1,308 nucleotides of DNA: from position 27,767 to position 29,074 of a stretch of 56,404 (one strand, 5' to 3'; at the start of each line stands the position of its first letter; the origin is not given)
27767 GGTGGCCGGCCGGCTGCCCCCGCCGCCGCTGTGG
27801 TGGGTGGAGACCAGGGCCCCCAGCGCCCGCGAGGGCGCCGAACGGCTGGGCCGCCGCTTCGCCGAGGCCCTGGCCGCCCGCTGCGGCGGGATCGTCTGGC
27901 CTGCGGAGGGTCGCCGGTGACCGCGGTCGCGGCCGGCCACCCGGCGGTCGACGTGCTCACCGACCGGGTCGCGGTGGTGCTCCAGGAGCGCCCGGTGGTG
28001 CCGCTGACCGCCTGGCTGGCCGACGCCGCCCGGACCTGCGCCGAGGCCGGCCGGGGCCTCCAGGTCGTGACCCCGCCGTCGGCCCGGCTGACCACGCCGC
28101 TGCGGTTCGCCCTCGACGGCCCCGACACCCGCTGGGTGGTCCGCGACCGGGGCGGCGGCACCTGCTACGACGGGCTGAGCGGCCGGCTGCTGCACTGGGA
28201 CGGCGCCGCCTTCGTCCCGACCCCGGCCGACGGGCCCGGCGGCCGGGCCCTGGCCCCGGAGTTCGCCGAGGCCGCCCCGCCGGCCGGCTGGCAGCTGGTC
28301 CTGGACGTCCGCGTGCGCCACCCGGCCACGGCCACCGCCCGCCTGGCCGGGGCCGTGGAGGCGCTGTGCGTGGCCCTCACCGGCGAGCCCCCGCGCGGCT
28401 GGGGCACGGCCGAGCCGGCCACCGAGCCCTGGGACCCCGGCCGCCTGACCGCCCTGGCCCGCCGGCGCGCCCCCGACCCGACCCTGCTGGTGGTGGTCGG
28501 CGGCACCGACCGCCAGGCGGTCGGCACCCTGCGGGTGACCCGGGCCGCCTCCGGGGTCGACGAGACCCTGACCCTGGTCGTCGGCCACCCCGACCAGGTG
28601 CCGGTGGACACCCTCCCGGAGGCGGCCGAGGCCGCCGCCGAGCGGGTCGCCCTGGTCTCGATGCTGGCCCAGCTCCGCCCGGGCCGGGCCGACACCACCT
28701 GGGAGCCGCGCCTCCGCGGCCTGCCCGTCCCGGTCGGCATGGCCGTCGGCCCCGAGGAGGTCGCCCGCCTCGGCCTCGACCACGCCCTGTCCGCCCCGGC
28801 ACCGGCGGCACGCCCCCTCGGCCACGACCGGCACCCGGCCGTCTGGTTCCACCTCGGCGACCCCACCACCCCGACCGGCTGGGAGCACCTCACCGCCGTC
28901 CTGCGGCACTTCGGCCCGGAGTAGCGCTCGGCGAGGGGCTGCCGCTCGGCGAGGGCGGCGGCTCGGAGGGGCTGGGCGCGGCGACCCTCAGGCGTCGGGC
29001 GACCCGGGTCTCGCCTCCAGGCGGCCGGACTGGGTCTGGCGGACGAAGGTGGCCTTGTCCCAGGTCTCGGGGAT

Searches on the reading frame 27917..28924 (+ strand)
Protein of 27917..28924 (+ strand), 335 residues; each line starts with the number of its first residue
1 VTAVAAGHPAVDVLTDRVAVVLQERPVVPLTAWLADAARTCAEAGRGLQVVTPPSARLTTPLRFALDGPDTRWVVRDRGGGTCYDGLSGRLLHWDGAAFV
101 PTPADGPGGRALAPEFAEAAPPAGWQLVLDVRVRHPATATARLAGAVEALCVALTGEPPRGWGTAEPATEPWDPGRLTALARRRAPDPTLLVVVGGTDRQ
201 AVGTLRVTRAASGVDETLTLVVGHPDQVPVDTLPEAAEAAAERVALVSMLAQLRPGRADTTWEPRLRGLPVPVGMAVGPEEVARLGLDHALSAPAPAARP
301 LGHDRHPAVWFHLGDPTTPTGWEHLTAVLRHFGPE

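Call 91: search_protein_families(library=pfam, proteins=[window:27917-28924:+], max_evalue=0.01)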
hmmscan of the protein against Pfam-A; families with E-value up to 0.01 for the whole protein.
window:27917-28924:+ (335 aa): 1 family
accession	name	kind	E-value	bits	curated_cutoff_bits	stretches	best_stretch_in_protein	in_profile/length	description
PF19674.4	DUF6177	-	3e-120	401.7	25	1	8-334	2-329/330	Family of unknown function (DUF6177)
